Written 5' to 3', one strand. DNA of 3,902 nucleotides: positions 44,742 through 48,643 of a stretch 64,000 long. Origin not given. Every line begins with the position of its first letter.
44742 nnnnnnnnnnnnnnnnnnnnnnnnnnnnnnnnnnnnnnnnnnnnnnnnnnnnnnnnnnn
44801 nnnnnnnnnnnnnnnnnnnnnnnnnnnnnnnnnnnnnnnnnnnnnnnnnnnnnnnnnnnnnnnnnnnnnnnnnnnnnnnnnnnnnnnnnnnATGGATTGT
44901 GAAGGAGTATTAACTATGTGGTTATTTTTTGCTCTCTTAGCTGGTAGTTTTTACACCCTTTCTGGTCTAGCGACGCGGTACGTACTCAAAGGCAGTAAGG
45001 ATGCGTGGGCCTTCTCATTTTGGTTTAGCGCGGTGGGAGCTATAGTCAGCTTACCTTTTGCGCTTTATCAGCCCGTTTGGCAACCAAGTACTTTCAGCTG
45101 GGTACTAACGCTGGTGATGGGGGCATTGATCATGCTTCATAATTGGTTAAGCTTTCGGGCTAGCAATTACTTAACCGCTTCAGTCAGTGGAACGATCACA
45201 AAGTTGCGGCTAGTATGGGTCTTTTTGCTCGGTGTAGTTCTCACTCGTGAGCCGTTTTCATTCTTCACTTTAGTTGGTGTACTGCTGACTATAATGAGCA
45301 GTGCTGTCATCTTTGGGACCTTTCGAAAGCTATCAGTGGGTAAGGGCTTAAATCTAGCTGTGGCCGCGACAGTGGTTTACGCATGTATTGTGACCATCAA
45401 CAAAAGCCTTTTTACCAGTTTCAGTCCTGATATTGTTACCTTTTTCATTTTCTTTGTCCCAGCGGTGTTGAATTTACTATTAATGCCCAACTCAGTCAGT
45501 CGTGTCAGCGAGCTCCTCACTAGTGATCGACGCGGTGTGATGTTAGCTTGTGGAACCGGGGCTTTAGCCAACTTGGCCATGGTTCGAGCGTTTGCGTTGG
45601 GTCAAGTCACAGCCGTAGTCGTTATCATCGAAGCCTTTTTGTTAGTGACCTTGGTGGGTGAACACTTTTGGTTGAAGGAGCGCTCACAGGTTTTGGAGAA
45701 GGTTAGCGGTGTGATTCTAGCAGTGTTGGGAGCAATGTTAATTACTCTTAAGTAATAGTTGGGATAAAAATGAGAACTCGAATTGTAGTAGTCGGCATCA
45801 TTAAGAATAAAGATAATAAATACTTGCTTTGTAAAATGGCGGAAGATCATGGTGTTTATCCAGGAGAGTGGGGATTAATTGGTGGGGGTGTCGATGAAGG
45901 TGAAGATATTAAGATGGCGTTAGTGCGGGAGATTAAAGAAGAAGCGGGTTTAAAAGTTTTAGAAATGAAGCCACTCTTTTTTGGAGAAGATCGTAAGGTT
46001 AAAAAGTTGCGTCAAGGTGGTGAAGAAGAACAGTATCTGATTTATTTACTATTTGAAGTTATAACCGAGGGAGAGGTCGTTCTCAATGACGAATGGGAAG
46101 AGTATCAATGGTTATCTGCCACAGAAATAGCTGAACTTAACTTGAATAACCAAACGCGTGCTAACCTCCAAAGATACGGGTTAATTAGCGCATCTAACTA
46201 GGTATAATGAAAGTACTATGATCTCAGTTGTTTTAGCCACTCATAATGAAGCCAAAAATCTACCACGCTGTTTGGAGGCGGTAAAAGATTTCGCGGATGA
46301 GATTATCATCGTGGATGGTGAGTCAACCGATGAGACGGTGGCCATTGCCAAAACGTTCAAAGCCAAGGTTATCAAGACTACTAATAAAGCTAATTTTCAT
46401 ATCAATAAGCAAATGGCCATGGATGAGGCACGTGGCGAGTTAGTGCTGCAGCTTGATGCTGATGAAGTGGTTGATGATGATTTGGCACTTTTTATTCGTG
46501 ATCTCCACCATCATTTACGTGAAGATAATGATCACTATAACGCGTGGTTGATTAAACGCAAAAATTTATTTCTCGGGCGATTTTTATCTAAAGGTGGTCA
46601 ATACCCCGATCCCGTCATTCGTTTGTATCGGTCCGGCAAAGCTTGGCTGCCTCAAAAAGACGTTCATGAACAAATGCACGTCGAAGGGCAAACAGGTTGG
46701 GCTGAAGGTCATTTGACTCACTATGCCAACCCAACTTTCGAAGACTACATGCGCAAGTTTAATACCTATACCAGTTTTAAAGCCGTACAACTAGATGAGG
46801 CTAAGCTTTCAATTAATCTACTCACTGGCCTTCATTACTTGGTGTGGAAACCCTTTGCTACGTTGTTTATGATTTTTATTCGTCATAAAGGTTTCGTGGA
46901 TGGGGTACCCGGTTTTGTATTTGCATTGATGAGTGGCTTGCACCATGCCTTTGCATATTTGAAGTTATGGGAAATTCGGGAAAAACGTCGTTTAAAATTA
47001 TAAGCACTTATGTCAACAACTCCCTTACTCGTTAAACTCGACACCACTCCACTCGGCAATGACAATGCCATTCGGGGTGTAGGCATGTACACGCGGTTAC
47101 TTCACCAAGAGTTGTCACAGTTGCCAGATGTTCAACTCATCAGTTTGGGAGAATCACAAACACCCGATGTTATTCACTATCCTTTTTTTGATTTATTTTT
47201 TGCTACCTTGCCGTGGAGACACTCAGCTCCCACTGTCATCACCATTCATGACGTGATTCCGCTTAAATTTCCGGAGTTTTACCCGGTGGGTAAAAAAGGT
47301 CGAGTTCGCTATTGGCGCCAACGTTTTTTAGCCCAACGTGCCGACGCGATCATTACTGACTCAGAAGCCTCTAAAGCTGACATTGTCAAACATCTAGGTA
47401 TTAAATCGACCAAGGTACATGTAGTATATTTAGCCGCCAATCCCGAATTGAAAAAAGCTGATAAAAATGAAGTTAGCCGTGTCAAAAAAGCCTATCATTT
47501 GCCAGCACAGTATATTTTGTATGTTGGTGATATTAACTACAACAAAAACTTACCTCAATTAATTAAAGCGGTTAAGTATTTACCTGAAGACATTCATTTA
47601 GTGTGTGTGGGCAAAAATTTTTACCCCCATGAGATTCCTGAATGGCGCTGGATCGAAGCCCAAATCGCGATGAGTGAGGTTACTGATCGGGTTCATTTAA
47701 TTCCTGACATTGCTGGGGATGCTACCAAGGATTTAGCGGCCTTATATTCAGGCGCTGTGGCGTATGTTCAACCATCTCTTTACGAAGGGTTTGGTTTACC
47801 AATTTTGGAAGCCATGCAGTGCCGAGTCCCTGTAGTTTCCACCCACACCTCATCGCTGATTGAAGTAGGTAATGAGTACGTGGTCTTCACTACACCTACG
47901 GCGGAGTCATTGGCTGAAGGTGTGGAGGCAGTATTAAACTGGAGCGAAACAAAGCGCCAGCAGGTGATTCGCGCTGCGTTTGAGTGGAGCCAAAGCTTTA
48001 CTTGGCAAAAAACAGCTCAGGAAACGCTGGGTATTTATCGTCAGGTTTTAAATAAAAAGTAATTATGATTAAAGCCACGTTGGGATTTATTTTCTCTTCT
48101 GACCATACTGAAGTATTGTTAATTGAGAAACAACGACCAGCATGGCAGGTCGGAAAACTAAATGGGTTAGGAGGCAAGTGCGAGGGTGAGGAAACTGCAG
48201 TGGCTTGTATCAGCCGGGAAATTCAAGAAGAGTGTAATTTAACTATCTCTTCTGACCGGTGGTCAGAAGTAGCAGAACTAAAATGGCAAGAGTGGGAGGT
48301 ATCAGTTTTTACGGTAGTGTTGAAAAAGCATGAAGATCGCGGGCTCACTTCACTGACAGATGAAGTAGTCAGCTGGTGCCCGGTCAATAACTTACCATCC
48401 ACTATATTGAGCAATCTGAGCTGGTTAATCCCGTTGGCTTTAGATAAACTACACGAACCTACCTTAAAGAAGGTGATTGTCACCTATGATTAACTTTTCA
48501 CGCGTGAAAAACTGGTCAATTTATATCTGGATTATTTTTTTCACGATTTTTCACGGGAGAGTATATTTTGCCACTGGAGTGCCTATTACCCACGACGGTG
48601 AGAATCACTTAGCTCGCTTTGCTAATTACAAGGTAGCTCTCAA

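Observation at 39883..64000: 24-kb surface-glycosylation island with at least five ArnT/PMT-like GT-C paralogs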

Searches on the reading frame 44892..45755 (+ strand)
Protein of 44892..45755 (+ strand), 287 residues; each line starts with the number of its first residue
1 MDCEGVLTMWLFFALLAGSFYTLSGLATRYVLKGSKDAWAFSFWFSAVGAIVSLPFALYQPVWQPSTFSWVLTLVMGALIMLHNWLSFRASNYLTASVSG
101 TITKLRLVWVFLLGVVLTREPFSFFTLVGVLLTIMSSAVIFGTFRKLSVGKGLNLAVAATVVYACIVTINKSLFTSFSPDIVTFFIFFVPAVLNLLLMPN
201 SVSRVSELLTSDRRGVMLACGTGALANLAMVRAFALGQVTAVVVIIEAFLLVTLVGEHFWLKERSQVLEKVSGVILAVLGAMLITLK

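Call 4: search_protein_families(library=pfam, proteins=[window:44892-45755:+], max_evalue=0.01)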
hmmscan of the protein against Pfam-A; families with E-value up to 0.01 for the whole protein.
window:44892-45755:+ (287 aa): 1 family
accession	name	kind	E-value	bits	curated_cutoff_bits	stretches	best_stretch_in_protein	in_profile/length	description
PF00892.27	EamA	-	8.4e-19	68.6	28.2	2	9-141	2-134/135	EamA-like transporter family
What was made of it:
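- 44892..45755 (+): EamA/DMT-family 10-TM transporter. A window-specific insertion. Possibly a flippase for a lipid-linked sugar (inference only). Pfam EamA 68.6 bits, two repeats (call 4).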

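Call 24: search_protein_families(library=ncbifam, proteins=[window:44892-45755:+], max_evalue=0.01)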
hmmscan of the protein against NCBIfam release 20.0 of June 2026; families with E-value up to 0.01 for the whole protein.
window:44892-45755:+ (287 aa): 1 family
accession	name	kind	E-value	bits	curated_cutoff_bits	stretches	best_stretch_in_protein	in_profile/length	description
TIGR00950.1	2A78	equivalog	0.00026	20.5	230.2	1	24-199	4-176/264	carboxylate/amino acid/amine transporter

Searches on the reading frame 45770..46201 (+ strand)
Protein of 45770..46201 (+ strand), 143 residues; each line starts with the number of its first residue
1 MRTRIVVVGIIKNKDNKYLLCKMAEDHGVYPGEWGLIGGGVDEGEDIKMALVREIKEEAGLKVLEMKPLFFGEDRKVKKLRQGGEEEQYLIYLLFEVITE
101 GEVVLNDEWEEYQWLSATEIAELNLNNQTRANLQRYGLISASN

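Call 4: search_protein_families(library=pfam, proteins=[window:45770-46201:+], max_evalue=0.01)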
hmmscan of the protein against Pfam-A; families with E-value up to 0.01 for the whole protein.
window:45770-46201:+ (143 aa): 3 families
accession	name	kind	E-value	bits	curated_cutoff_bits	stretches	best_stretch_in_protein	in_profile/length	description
PF00293.34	NUDIX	-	3e-19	69.8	21.1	1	4-129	3-127/134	NUDIX domain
PF14815.12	NUDIX_4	-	0.00014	22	35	1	7-68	1-58/113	NUDIX domain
PF22327.2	Nudt16-like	-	0.0079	16.6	27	1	32-65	33-67/161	U8 snoRNA-decapping enzyme-like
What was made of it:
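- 45770..46201 (+): NUDIX hydrolase, NudI-like. Accessory. Pfam NUDIX 69.8 bits (call 4).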

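Call 25: search_protein_families(library=ncbifam, proteins=[window:45770-46201:+], max_evalue=0.01)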
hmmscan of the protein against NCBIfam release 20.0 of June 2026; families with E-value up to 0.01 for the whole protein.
window:45770-46201:+ (143 aa): 21 families
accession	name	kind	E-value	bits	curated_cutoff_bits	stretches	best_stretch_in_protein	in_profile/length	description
NF012016.0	PRK15472.1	equivalog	2.9e-39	134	95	1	1-139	1-141/141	nucleoside triphosphatase NudI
NF006530.0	PRK08999.1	equivalog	3.3e-12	46.1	245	1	5-70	7-71/315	Nudix family hydrolase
NF008044.0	PRK10776.1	equivalog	1.6e-09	37.7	148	1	2-69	2-68/130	8-oxo-dGTP diphosphatase MutT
TIGR00586.1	mutt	equivalog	1.8e-08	34.4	97.9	1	5-67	6-67/129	8-oxo-dGTP diphosphatase MutT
NF006961.0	PRK09438.1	equivalog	5.2e-08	32.5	103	1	8-135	12-144/151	dihydroneopterin triphosphate diphosphatase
NF007834.0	PRK10546.1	equivalog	3.5e-07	30.1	156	1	5-63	4-61/135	pyrimidine (deoxy)nucleoside triphosphate diphosphatase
NF001936.0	PRK00714.1-3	equivalog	4e-07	30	118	1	32-123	35-133/155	RNA pyrophosphohydrolase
NF001938.0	PRK00714.1-5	equivalog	5.9e-06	25.8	116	1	10-64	19-77/172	RNA pyrophosphohydrolase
NF041652.1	Nud_hyd_Dein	equivalog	1.3e-05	25.5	200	1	11-127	20-134/152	Nudix hydrolase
NF002995.0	PRK03759.1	equivalog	0.00012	21.8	127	1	11-123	42-153/185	isopentenyl-diphosphate Delta-isomerase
NF011963.0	PRK15434.1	subfamily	0.00018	21.3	146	1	10-132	23-147/159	GDP-mannose mannosyl hydrolase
NF011922.0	PRK15393.1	equivalog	0.00021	21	152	1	10-122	44-149/182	NUDIX hydrolase YfcD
NF052459.1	OxoGTPPhMutT1Mycb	equivalog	0.00028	20.1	475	1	32-136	29-125/292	8-oxo-(d)GTP phosphatase MutT1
NF003787.0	PRK05379.1-4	equivalog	0.00029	19.9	449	1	15-66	218-267/346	bifunctional nicotinamide-nucleotide adenylyltransferase/Nudix hydroxylase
NF001299.0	PRK00241.1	equivalog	0.00033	20.2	158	1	12-67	143-194/263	NAD(+) diphosphatase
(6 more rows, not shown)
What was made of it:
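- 45770..46201 (+): NCBIfam NudI 134 bits, above the cut-off of 95 (call 25).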

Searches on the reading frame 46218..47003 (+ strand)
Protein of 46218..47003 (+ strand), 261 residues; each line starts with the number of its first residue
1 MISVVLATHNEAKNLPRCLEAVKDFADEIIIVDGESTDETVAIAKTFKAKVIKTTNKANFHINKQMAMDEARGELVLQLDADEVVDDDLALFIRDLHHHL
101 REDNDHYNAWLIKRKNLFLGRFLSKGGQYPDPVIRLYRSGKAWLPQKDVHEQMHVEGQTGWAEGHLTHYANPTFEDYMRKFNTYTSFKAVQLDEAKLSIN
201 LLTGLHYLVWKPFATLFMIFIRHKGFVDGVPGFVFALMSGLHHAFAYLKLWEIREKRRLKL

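Call 4: search_protein_families(library=pfam, proteins=[window:46218-47003:+], max_evalue=0.01)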
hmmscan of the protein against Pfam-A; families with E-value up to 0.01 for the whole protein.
window:46218-47003:+ (261 aa): 2 families
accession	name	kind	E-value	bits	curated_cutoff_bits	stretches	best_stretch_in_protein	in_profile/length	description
PF00535.33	Glycos_transf_2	-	9.4e-21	74.9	23.3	1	3-88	1-94/168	Glycosyl transferase family 2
PF13704.12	Glyco_tranf_2_4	-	1.3e-05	26.1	27.5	1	9-85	1-84/98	Glycosyl transferase family 2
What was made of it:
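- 46218..47003 (+): GT2 glycosyltransferase (261 aa). Core gene and the most conserved of the operon. Nucleotide-sugar dependent, acting on the cytoplasmic side. Pfam Glycos_transf_2 74.9 bits (call 4).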

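Call 24: search_protein_families(library=ncbifam, proteins=[window:46218-47003:+], max_evalue=0.01)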
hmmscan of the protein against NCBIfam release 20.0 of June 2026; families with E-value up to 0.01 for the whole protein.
window:46218-47003:+ (261 aa): 15 families
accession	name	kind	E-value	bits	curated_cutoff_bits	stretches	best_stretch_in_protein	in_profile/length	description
TIGR04283.1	glyco_like_mftF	equivalog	6.7e-14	52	182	1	2-97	1-97/221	TIGR04283 family arsenosugar biosynthesis glycosyltransferase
TIGR04195.1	S_glycosyl_SunS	equivalog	1.9e-09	36.9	350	1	5-88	62-147/421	SunS family peptide S-glycosyltransferase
NF041875.1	EPS_EpsD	equivalog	9.1e-09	35.2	370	1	2-89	1-96/325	exopolysaccharide biosynthesis glycosyltransferase EpsD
NF050050.1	ProtGlycPglI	equivalog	5.2e-08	32.6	500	1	2-96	4-108/306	GalNAc(5)-diNAcBac-PP-undecaprenol beta-1,3-glucosyltransferase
NF007482.0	PRK10073.1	equivalog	1.9e-07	30.4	423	1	2-89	8-102/334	glycosyltransferase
NF010496.0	PRK13915.1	equivalog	7.1e-07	28.6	262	1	2-58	33-95/307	glucosyl-3-phosphoglycerate synthase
TIGR04182.1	glyco_TIGR04182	equivalog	7.7e-07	28.8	325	1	2-84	2-84/293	S-layer glycoprotein N-glycosyltransferase AglJ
NF038302.1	EPS_HpsE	equivalog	8.8e-07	28.2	300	1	2-88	3-102/307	hormogonium polysaccharide biosynthesis glycosyltransferase HpsE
TIGR03937.1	PgaC_IcaA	equivalog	8.4e-06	25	422.3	1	1-93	46-146/407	poly-beta-1,6-N-acetyl-D-glucosamine synthase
TIGR03965.1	mycofact_glyco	equivalog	8.4e-05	21.6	280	1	2-85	76-167/467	mycofactocin biosynthesis glycosyltransferase MftF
NF047683.1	TeichurnBiosyTuaG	equivalog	0.0003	20.5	400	1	2-86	8-100/252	teichuronic acid biosynthesis protein TuaG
NF041391.1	DPhHxTase_Halo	equivalog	0.00032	19.8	375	1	8-84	3-80/213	dolichyl-phosphate hexose transferase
NF045692.1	OglycostaseCruG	equivalog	0.00092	18.2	600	1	2-49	43-93/386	2'-O-glycosyltransferase CruG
TIGR04009.1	wcaE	equivalog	0.0017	17.7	369.2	1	20-99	27-109/248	colanic acid biosynthesis glycosyltransferase WcaE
NF058614.1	PPMAGASynPpgS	equivalog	0.0068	15.8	370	0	4-54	4-54/226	polyprenyl-phospho-N-acetylgalactosaminyl synthase PpgS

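Call 58: search_solved_structures(query=window:46218-47003:+, max_evalue=0.01, show_alignments=1)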
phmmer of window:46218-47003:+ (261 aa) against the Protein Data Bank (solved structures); distinct sequences matched with E-value up to 0.01: 11.
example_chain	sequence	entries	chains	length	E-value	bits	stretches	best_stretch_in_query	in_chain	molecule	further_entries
22ao_A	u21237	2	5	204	6.2e-15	58.8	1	2-159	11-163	GmaR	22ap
7msp_A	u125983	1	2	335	1.3e-06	31.5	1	6-85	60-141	SPbeta prophage-derived glycosyltransferase SunS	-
7msn_A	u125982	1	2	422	1.6e-06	31.2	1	6-85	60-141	SPbeta prophage-derived glycosyltransferase SunS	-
6p61_A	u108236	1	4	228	1.6e-05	27.9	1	2-97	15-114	Glycosyltransferase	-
7msk_A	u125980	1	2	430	7.6e-05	25.7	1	5-89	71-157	Glyco_trans_2-like domain-containing protein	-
3bcv_A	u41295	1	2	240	0.00012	25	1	2-93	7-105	Putative glycosyltransferase protein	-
5tze_C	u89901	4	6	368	0.00022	24.2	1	2-106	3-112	Glycosyl transferase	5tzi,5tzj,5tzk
9omj_A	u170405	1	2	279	0.00039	23.4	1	2-90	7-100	Glycosyltransferase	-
9omh_A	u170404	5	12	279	0.00039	23.4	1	2-90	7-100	Glycosyltransferase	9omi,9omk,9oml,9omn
9omm_A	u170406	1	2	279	0.00039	23.4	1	2-90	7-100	Glycosyltransferase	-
5tz8_A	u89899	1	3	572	0.00048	23.1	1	2-98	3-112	Glycosyl transferase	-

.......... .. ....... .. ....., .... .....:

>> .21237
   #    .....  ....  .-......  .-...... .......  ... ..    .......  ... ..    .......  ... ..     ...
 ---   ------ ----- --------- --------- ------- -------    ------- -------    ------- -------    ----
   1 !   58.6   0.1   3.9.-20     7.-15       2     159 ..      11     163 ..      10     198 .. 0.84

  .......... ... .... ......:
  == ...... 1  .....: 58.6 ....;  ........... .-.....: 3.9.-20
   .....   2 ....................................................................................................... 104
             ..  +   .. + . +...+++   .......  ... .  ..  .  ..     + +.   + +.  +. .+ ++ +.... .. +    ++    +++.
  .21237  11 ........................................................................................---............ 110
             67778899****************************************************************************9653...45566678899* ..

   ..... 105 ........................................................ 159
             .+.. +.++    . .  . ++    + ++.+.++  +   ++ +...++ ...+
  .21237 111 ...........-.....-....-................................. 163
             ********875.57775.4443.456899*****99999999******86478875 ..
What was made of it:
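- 46218..47003 (+): Best PDB relatives are the GmaR GT domain (E 6e-15) and SunS (call 58).
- GT2 46218's best PDB relatives are GmaR and SunS, which are protein or peptide glycosyltransferases (call 58). GT2 46218 is closest to the GmaR and SunS protein/peptide glycosyltransferases (call 58).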

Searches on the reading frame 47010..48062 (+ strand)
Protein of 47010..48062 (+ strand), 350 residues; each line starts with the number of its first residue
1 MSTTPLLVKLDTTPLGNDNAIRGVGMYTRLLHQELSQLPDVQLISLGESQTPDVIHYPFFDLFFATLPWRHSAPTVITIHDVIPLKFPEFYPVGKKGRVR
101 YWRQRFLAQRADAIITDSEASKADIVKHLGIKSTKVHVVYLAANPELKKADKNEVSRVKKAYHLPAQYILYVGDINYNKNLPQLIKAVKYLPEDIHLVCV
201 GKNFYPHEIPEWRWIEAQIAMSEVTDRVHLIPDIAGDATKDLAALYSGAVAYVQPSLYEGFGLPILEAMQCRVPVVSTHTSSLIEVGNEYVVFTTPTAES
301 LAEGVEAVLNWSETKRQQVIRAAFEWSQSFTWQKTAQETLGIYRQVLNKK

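Call 4: search_protein_families(library=pfam, proteins=[window:47010-48062:+], max_evalue=0.01)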
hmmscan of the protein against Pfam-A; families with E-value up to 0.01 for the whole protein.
window:47010-48062:+ (350 aa): 6 families
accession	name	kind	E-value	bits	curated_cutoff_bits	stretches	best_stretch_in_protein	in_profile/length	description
PF00534.26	Glycos_transf_1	-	3.3e-26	92.3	26.4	1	166-324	15-170/172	Glycosyl transferases group 1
PF13692.12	Glyco_trans_1_4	-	8.2e-22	78.4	27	1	167-309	2-140/142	Glycosyl transferases group 1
PF13439.12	Glyco_transf_4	-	2.3e-16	60.7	28.5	1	43-146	64-169/170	Glycosyltransferase Family 4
PF13579.12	Glyco_trans_4_4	-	1.1e-12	49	29.7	1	45-140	67-156/158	Glycosyl transferase 4-like domain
PF20706.3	GT4-conflict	-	6.6e-07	29.1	26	1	239-338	272-384/385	Family 4 Glycosyltransferase in conflict systems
PF23727.1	Beta-prop_FAM234A_B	-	0.0081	15.2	26.4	0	212-310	114-211/467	FAM234A/B beta-propeller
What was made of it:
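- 47010..48062 (+): GT4 (GT-B fold) glycosyltransferase (350 aa). Core gene. Pfam Glycos_transf_1 92.3 bits and Glyco_transf_4 60.7 bits (call 4).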

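Call 24: search_protein_families(library=ncbifam, proteins=[window:47010-48062:+], max_evalue=0.01)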
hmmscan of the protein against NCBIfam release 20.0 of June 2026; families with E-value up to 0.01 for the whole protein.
window:47010-48062:+ (350 aa): 23 families
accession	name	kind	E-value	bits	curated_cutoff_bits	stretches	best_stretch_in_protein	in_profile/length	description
TIGR02149.1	glgA_Coryne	subfamily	1.1e-34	120.3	302.4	1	70-347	104-391/391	glycogen synthase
TIGR04047.1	MSMEG_0565_glyc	hypoth_equivalog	7.3e-23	81.3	259.85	1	99-345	128-373/373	MSMEG_0565 family glycosyltransferase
TIGR03449.1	mycothiol_MshA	equivalog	2e-17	63.2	462.5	1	102-347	156-404/406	D-inositol-3-phosphate glycosyltransferase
NF038295.1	EPS_HpsP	equivalog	7.1e-17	61.5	550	1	111-347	155-388/388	hormogonium polysaccharide biosynthesis glycosyltransferase HpsP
NF041010.1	glycosy_Agl16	equivalog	2.4e-16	59.5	575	1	59-346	91-351/352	glycosylation protein Agl16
NF053787.1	GlcN_PG_synth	equivalog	2.5e-16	59.5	480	1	107-347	140-360/361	N-acetylglucosaminyl phosphatidylglycerol synthase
NF050063.1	ProtGlycPglJ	equivalog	2.4e-14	53.3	500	1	105-339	139-359/363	N-acetylgalactosamine-N,N'-diacetylbacillosaminyl-diphospho-undecaprenol 4-alpha-N-acetylgalactosaminyltransferase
TIGR04157.1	glyco_rSAM_CFB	subfamily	1.1e-13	51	400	1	101-288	160-340/406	TIGR04157 family glycosyltransferase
NF047684.1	TeichurnBiosyTuaC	equivalog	1.8e-12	46.9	550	1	91-347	147-390/391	teichuronic acid biosynthesis protein TuaC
TIGR03999.1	thiol_BshA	equivalog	2.7e-12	46.3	273.7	1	105-347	139-374/375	N-acetyl-alpha-D-glucosaminyl L-malate synthase BshA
TIGR03088.1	stp2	hypoth_equivalog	1.1e-11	44.4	409.05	1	115-347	141-374/374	TIGR03088 family PEP-CTERM/XrtA system glycosyltransferase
NF041876.1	EPS_EpsE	equivalog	1.9e-10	40.6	400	1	168-334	216-384/389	exopolysaccharide biosynthesis GT4 family glycosyltransferase EpsE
NF049987.1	DaglGlyslTfaseDgs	equivalog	3.8e-08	32.6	500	1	108-350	99-331/332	processive diacylglycerol alpha-glucosyltransferase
TIGR04063.1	stp3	hypoth_equivalog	9.1e-08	31.4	442.05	1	98-347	141-396/397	TIGR04063 family PEP-CTERM/XrtA system glycosyltransferase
NF038298.1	EPS_HpsO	equivalog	2.1e-07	30.1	575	1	108-346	144-387/388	hormogonium polysaccharide biosynthesis glycosyltransferase HpsO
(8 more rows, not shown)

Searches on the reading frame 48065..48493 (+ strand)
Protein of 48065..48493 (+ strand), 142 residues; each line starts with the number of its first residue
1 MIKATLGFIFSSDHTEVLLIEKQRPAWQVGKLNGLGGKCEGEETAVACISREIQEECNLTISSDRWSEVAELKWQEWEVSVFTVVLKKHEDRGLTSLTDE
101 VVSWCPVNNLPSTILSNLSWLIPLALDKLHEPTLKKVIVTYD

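Call 4: search_protein_families(library=pfam, proteins=[window:48065-48493:+], max_evalue=0.01)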
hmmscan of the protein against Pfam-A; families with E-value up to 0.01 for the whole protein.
window:48065-48493:+ (142 aa): 1 family
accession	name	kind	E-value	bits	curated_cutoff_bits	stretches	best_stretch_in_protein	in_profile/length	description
PF00293.34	NUDIX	-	6.1e-08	33.2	21.1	1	7-110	7-118/134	NUDIX domain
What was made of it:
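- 48065..48493 (+): Second NUDIX hydrolase. Accessory. Pfam NUDIX 33.2 bits (call 4).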

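Call 25: search_protein_families(library=ncbifam, proteins=[window:48065-48493:+], max_evalue=0.01)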
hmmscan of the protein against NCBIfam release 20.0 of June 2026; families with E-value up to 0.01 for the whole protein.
window:48065-48493:+ (142 aa): 6 families
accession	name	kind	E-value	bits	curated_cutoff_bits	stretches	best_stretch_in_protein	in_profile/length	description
TIGR00586.1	mutt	equivalog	1.4e-06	28.3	97.9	1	10-110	12-111/129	8-oxo-dGTP diphosphatase MutT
NF006530.0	PRK08999.1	equivalog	1.9e-05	23.8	245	1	5-111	9-113/315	Nudix family hydrolase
NF008044.0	PRK10776.1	equivalog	4e-05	23.5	148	1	10-91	11-92/130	8-oxo-dGTP diphosphatase MutT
NF007834.0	PRK10546.1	equivalog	0.00045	20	156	1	15-94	15-101/135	pyrimidine (deoxy)nucleoside triphosphate diphosphatase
NF006961.0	PRK09438.1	equivalog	0.00089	18.7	103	1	8-66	14-68/151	dihydroneopterin triphosphate diphosphatase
NF001299.0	PRK00241.1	equivalog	0.0015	18.1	158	1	15-63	146-192/263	NAD(+) diphosphatase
